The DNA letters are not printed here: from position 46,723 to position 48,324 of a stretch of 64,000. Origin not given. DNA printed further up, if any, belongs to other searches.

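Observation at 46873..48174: Luciferase-like flavoenzyme translationally coupled to an NHLP precursor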

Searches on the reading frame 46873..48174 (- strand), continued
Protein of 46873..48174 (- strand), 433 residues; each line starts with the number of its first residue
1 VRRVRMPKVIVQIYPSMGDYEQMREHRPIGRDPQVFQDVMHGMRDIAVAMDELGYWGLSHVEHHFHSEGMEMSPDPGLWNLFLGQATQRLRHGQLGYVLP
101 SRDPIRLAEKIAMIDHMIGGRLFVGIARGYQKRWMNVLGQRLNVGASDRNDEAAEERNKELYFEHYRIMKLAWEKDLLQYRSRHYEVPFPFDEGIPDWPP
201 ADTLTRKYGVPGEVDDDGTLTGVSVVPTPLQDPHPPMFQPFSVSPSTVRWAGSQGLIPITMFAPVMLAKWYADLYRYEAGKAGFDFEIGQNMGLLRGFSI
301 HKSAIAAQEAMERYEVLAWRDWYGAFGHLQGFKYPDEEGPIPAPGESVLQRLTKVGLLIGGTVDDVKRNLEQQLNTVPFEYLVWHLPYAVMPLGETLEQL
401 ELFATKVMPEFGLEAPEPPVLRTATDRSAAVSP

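Call 32: find_encoding_contigs(protein=P0074, flank=8000, max_places=1)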
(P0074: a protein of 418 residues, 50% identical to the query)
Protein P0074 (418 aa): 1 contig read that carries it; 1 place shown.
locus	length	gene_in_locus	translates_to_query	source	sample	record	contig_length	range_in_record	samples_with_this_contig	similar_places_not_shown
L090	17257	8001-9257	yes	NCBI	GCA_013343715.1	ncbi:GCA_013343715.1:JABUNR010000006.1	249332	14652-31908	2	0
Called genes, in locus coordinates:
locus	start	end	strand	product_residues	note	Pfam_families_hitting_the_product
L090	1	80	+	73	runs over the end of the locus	PF00364:Biotin_lipoyl, PF01597:GCV_H (weak), PF25917:BSH_RND, PF25919:BSH_CusB (faint), PF25973:BSH_CzcB (faint), PF25984:BSH_YknX (faint)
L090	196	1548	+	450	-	PF00289:Biotin_carb_N, PF02655:ATP-grasp_3 (weak), PF02222:ATP-grasp, PF02786:CPSase_L_D2, PF07478:Dala_Dala_lig_C, PF02785:Biotin_carb_C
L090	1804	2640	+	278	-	PF05145:AbrB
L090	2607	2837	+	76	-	PF05145:AbrB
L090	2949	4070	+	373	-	PF00070:Pyr_redox (faint), PF01134:GIDA (faint), PF03486:HI0933_like (faint), PF07992:Pyr_redox_2, PF13434:Lys_Orn_oxgnase, PF13738:Pyr_redox_3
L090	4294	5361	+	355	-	PF03601:Cons_hypoth698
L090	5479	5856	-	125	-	PF00293:NUDIX, PF14815:NUDIX_4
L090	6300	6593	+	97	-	-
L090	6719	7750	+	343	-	PF00926:DHBP_synthase, PF01687:Flavokinase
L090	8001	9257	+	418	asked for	PF00296:Bac_luciferase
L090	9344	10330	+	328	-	PF01557:FAA_hydrolase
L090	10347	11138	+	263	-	PF04199:Cyclase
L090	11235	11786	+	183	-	PF02525:Flavodoxin_2 (weak), PF03358:FMN_red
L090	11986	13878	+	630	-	PF26965:MimR_N, PF01590:GAF (weak), PF00158:Sigma54_activat, PF01078:Mg_chelatase (faint), PF14532:Sigma54_activ_2, PF07728:AAA_5 (weak), PF25601:AAA_lid_14, PF02954:HTH_8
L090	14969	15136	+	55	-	-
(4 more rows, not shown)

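Call 74: find_encoding_contigs(protein=P0047, flank=10000, max_places=1)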
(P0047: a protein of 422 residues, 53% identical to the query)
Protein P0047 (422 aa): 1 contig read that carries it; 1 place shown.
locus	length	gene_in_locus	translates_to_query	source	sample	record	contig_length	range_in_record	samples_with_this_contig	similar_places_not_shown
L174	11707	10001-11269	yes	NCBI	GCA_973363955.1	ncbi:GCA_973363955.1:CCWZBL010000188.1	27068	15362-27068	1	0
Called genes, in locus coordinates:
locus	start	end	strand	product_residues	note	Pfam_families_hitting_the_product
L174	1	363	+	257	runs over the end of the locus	PF00106:adh_short, PF08659:KR, PF23441:SDR (weak), PF13561:adh_short_C2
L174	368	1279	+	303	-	PF01144:CoA_trans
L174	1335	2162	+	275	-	PF01144:CoA_trans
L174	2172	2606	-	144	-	PF01850:PIN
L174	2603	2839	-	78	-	PF01402:RHH_1 (weak)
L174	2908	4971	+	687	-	PF02629:CoA_binding (faint), PF13380:CoA_binding_2, PF13607:Succ_CoA_lig, PF19045:Ligase_CoA_2, PF13549:ATP-grasp_5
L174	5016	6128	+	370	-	PF01717:Meth_synt_2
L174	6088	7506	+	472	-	PF00171:Aldedh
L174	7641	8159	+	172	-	PF07681:DoxX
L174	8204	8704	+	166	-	-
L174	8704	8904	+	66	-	-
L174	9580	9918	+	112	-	PF02979:NHase_alpha (weak), PF27793:RNP_Burkhold (weak)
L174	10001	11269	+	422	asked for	PF00296:Bac_luciferase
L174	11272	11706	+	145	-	?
